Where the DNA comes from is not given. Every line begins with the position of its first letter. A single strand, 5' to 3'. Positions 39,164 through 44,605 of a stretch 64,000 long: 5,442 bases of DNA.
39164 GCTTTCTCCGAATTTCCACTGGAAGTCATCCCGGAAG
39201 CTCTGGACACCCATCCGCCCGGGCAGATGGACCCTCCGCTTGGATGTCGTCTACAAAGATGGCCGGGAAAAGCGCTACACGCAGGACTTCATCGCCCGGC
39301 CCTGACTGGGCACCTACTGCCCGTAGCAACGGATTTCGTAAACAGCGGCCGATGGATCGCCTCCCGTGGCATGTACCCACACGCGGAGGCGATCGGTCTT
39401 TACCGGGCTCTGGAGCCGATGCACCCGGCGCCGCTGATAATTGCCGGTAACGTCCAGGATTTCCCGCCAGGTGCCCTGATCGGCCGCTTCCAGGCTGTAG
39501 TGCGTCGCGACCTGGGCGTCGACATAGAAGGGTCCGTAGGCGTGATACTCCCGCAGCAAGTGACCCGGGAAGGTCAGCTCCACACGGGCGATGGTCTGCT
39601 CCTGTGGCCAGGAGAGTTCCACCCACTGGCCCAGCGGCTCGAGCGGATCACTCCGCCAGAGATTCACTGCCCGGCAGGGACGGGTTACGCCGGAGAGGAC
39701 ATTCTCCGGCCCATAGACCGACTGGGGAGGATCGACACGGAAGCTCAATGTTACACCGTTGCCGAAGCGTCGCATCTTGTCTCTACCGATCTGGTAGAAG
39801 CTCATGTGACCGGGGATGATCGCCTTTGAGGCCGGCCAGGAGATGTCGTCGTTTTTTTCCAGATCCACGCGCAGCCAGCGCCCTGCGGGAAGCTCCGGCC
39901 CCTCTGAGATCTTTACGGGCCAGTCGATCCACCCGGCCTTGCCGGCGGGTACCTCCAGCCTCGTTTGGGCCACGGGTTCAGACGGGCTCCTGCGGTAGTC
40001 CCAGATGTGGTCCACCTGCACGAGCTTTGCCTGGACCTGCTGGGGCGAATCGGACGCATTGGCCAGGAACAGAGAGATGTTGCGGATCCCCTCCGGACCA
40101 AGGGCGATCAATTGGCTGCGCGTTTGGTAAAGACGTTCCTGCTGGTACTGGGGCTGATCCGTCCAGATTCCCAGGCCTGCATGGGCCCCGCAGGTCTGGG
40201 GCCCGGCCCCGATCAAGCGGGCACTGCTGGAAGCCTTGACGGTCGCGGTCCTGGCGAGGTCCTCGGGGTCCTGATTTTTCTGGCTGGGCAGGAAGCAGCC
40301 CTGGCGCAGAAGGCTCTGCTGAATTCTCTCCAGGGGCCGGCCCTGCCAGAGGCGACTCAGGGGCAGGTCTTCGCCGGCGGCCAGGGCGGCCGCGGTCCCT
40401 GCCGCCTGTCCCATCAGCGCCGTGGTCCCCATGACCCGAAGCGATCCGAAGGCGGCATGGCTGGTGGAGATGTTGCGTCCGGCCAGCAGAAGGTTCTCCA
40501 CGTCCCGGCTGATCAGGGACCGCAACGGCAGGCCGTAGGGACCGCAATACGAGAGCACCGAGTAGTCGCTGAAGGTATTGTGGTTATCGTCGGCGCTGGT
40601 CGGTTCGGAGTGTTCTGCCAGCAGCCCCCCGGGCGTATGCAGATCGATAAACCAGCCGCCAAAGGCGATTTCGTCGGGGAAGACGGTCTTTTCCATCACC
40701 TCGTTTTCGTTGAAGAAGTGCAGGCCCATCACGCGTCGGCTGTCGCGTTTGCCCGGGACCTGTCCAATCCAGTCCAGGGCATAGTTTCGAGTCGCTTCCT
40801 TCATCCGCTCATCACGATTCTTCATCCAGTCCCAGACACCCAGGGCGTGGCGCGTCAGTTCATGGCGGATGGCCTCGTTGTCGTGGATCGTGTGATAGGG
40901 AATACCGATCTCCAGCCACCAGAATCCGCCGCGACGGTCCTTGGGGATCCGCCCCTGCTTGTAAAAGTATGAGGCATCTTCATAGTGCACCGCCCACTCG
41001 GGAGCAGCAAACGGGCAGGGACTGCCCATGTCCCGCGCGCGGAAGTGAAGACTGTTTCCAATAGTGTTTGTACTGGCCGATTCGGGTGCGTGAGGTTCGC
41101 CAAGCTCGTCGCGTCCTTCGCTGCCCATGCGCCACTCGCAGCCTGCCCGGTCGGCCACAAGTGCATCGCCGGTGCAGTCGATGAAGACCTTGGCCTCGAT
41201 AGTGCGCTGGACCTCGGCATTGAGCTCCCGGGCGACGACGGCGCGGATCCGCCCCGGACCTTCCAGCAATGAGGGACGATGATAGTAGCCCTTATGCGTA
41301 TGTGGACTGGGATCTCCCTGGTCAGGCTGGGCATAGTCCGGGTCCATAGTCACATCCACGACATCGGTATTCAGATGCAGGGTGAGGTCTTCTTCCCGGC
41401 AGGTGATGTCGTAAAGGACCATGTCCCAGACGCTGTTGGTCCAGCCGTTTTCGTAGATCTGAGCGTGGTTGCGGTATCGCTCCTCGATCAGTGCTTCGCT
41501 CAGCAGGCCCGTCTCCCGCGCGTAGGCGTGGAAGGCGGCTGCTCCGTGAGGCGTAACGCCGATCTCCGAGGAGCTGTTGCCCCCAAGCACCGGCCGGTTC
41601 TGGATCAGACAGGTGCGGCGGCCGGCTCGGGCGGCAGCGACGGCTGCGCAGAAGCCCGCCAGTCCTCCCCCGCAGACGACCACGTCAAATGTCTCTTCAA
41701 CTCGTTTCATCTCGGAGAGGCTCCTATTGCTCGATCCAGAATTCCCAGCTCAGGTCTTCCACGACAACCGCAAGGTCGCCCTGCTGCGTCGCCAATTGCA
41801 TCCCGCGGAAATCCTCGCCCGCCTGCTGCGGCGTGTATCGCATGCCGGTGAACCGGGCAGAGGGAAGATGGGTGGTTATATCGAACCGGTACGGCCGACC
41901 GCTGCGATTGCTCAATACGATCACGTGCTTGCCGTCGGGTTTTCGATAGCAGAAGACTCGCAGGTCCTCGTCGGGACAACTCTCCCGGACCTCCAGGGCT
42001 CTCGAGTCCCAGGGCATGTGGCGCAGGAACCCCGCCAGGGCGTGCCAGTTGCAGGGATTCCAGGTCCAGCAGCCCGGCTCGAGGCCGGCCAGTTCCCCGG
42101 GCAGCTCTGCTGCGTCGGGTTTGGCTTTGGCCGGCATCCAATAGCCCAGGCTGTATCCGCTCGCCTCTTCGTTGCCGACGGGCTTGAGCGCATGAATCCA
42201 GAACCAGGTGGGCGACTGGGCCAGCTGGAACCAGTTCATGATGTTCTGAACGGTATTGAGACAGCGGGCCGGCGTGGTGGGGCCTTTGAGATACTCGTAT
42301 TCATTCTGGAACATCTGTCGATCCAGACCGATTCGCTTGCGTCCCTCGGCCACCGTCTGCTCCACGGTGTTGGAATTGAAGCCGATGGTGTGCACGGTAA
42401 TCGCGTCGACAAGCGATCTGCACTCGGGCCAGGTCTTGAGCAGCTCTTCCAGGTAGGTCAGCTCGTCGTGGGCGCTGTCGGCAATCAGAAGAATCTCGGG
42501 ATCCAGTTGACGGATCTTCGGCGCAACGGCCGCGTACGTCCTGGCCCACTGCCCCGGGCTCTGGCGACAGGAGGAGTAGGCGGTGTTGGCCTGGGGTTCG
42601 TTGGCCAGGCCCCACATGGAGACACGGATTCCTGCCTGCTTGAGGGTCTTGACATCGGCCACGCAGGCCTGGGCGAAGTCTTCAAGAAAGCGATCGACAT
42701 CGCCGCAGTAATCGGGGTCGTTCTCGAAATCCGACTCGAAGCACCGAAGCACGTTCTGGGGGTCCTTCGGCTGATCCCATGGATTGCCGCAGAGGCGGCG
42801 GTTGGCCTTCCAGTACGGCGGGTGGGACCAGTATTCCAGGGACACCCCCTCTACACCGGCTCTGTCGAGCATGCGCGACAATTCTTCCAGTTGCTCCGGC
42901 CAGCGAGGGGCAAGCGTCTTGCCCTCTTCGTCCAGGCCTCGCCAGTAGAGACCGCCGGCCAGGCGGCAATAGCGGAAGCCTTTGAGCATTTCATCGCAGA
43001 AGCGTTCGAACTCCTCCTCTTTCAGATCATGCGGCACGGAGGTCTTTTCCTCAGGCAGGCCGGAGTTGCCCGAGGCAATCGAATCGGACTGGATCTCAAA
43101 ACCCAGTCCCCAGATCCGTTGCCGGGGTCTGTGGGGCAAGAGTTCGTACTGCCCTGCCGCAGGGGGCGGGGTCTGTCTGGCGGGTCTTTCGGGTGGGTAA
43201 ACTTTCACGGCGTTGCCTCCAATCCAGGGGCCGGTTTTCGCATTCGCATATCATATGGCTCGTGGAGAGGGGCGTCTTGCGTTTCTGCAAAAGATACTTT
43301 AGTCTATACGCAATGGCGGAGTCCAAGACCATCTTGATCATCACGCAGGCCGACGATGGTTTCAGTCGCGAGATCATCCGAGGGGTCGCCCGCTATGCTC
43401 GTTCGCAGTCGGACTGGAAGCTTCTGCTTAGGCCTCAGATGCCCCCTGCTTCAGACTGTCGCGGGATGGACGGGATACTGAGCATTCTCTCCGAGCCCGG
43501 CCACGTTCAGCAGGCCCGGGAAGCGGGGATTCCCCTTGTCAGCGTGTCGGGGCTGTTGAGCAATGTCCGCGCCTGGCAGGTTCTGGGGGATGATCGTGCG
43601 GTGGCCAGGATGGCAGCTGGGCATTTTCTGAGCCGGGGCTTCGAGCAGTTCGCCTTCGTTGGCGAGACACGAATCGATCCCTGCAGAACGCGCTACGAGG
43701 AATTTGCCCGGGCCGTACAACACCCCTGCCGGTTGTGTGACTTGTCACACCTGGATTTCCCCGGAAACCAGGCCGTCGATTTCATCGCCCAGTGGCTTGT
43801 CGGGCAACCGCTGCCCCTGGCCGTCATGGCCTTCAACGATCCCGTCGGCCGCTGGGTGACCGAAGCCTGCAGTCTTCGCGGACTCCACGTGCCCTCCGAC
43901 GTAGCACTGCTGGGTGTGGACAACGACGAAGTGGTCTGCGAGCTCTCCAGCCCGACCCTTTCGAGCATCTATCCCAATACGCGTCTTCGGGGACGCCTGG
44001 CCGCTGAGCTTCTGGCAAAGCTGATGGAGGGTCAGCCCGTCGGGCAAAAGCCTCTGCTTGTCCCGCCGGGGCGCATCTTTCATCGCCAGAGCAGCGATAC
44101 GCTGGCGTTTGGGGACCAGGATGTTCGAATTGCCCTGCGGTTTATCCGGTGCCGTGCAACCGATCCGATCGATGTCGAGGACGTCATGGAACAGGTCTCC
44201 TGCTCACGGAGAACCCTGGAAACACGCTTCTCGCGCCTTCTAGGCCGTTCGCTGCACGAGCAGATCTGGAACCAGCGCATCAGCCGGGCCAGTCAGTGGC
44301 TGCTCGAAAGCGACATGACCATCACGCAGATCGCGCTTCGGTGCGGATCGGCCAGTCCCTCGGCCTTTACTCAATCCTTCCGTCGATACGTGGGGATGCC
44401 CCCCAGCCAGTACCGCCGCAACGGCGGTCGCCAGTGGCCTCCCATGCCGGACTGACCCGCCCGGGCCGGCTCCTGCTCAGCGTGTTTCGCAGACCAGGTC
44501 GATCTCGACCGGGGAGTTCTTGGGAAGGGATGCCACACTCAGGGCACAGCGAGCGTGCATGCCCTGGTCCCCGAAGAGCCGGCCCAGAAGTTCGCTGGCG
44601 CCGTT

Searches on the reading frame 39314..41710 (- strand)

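Call 5: search_protein_families(library=pfam, proteins=[window:39314-41710:-], max_evalue=0.01)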
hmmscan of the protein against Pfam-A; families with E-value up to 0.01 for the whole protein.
window:39314-41710:- (798 aa): 9 families
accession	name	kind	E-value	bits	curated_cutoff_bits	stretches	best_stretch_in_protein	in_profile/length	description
PF12831.13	FAD_oxidored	-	4.6e-83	280.3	27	1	9-454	1-407/416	FAD dependent oxidoreductase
PF00890.30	FAD_binding_2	-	4.7e-08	33.1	20.4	1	9-46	1-38/414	FAD binding domain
PF13450.12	NAD_binding_8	-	2.3e-06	28.2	21.9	1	13-62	2-54/68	NAD(P)-binding Rossmann-like domain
PF01266.30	DAO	-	4.9e-06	26.8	27.9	1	9-67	1-67/353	FAD dependent oxidoreductase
PF01134.28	GIDA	-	6e-05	22.7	22.1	1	9-38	1-30/391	Glucose inhibited division protein A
PF00754.31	F5_F8_type_C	-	0.00022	21.8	28.2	1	684-789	25-123/127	F5/8 type C domain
PF07992.20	Pyr_redox_2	-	0.0017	18.2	26.1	1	8-45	1-39/291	Pyridine nucleotide-disulphide oxidoreductase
PF22633.2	F5_F8_type_C_2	-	0.0031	18.5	27.8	0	684-777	11-91/91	NedA-like, galactose-binding domain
PF03486.20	HI0933_like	-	0.0049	16.8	50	0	9-42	2-35/244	HI0933-like protein Rossmann domain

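Call 6: search_protein_families(library=ncbifam, proteins=[window:39314-41710:-], max_evalue=0.01)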
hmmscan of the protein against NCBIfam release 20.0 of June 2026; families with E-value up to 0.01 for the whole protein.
window:39314-41710:- (798 aa): 42 families (the best 25 are shown)
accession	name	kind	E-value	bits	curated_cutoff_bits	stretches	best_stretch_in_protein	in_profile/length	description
NF006130.0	PRK08274.1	equivalog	1e-07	31.2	369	1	5-47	3-47/467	FAD-dependent tricarballylate dehydrogenase TcuA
NF009478.0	PRK12844.1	equivalog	1.4e-06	26.9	789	1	4-48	5-49/559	3-ketosteroid-delta-1-dehydrogenase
NF004789.0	PRK06134.1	subfamily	3.1e-06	26.1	747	1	3-52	8-57/581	FAD-dependent oxidoreductase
NF005691.0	PRK07494.1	equivalog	4.8e-06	25.4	459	1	5-41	6-42/404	UbiH/UbiF family hydroxylase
NF003585.0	PRK05249.1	equivalog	7e-06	24.9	465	1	5-55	4-53/464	Si-specific NAD(P)(+) transhydrogenase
TIGR01813.1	flavo_cyto_c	subfamily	9.3e-06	24.6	285.45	1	9-47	1-40/444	flavocytochrome c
TIGR01372.1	soxA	subfamily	1.8e-05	22.8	1164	1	5-60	166-220/996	sarcosine oxidase subunit alpha family protein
TIGR03467.1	HpnE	equivalog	2.3e-05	23.9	283.05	1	10-48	1-39/430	hydroxysqualene dehydroxylase HpnE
TIGR02485.1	CobZ_N-term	equivalog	2.6e-05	23.2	372.55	1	9-47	3-43/437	FAD-dependent tricarballylate dehydrogenase TcuA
NF005786.0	PRK07608.1-1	equivalog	4.4e-05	22.4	597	1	3-39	6-42/393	UbiH/UbiF family hydroxylase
NF003720.0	PRK05329.1-3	equivalog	5.1e-05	22.1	313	1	7-38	2-33/437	glycerol-3-phosphate dehydrogenase subunit GlpB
NF009477.0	PRK12843.1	equivalog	6.1e-05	21.7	758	1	3-51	12-60/578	FAD-dependent oxidoreductase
TIGR01350.1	lipoamide_DH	equivalog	8.4e-05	21.5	408.8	1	8-44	2-37/461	dihydrolipoyl dehydrogenase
NF005508.0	PRK07121.1-1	equivalog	9.7e-05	21.1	537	1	6-47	19-60/497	FAD-binding protein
TIGR03378.1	glycerol3P_GlpB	equivalog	9.8e-05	21.5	174.15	1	8-38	1-31/419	anaerobic glycerol-3-phosphate dehydrogenase subunit GlpB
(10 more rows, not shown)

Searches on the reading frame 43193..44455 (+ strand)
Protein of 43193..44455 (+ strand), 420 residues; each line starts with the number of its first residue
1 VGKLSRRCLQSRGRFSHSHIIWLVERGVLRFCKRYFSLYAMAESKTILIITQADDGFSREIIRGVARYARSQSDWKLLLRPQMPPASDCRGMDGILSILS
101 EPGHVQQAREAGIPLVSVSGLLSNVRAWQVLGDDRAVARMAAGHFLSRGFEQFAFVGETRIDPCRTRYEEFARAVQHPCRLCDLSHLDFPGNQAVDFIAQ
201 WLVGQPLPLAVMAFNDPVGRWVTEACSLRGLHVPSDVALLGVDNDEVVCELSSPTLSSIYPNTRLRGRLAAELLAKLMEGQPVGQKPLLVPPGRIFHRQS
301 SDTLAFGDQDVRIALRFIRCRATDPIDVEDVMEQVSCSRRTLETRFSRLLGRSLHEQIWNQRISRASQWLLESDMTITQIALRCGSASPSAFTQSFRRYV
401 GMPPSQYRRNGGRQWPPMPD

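Call 5: search_protein_families(library=pfam, proteins=[window:43193-44455:+], max_evalue=0.01)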
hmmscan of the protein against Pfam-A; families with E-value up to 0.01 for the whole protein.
window:43193-44455:+ (420 aa): 5 families
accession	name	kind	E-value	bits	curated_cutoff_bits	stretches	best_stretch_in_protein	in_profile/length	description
PF13377.12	Peripla_BP_3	-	3.9e-28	99.1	26.5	1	143-301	2-167/167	Periplasmic binding protein-like domain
PF12833.13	HTH_18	-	2.8e-21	76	33.6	1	333-409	3-79/80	Helix-turn-helix domain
PF00165.29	HTH_AraC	-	2.7e-13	50.1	26.6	1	373-409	7-42/42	Bacterial regulatory helix-turn-helix proteins, AraC family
PF13407.12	Peripla_BP_4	-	0.00019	21.5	35.1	1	105-281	73-257/258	Periplasmic binding protein domain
PF22177.2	PBP1_XylR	-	0.0017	19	27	1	48-123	3-82/98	XylR N-terminal domain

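Call 6: search_protein_families(library=ncbifam, proteins=[window:43193-44455:+], max_evalue=0.01)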
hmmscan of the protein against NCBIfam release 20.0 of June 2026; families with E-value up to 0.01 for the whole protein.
window:43193-44455:+ (420 aa): 45 families (the best 25 are shown)
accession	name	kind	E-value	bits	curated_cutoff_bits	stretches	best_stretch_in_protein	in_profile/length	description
NF006902.0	PRK09393.1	equivalog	2.8e-14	53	425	1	314-411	225-322/327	transcriptional regulator FtrA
NF007693.0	PRK10371.1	equivalog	1.2e-12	47.7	253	1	286-410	177-299/309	transcriptional regulator MelR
TIGR04094.1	adjacent_YSIRK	equivalog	5e-12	45.5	200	1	311-408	287-383/383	YSIRK-targeted surface antigen transcriptional regulator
NF052371.1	TransRegGbdRPseu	equivalog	5.7e-12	45.3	480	1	323-409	239-325/365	choline metabolism transcriptional regulator GbdR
NF047455.1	TF_Staph_AryK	equivalog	7.7e-12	44.3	850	1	306-410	154-258/759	transcriptional regulator AryK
NF007860.0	PRK10572.1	equivalog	2e-11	43.3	208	1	298-410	172-284/292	arabinose operon transcriptional regulator AraC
NF049968.1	QhpR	equivalog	6.3e-11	41.9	250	1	323-408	200-284/284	AraC-like transcriptional regulator QhpR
NF047788.1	TransRegPocR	equivalog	9.3e-11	41.5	500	1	305-410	185-290/296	transcriptional regulator PocR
NF052440.1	TransRegGNTRPSEAE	equivalog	1.2e-10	41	400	1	97-286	126-319/333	HTH-type transcriptional regulator GntR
NF012144.2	ramA_TF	equivalog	2.8e-10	40.6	180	1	317-410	13-106/108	RamA family antibiotic efflux transcriptional regulator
NF041686.2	ant_diox_reg_AndR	equivalog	5.3e-10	39.4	350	1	310-408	218-318/321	anthranilate 1,2-dioxygenase regulatory protein AndR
NF007743.0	PRK10423.1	equivalog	8.4e-10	38.2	531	1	138-293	165-323/330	ribose operon transcriptional repressor RbsR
NF010025.2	PRK13500.1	equivalog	9.5e-10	38.5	525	1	324-410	191-277/282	HTH-type transcriptional activator RhaR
NF010027.0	PRK13502.1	equivalog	1.9e-08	34.1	384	1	325-409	192-276/282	HTH-type transcriptional activator RhaR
NF008564.0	PRK11511.1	equivalog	2.1e-08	34.4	202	1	315-408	15-108/127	MDR efflux pump AcrAB transcriptional activator MarA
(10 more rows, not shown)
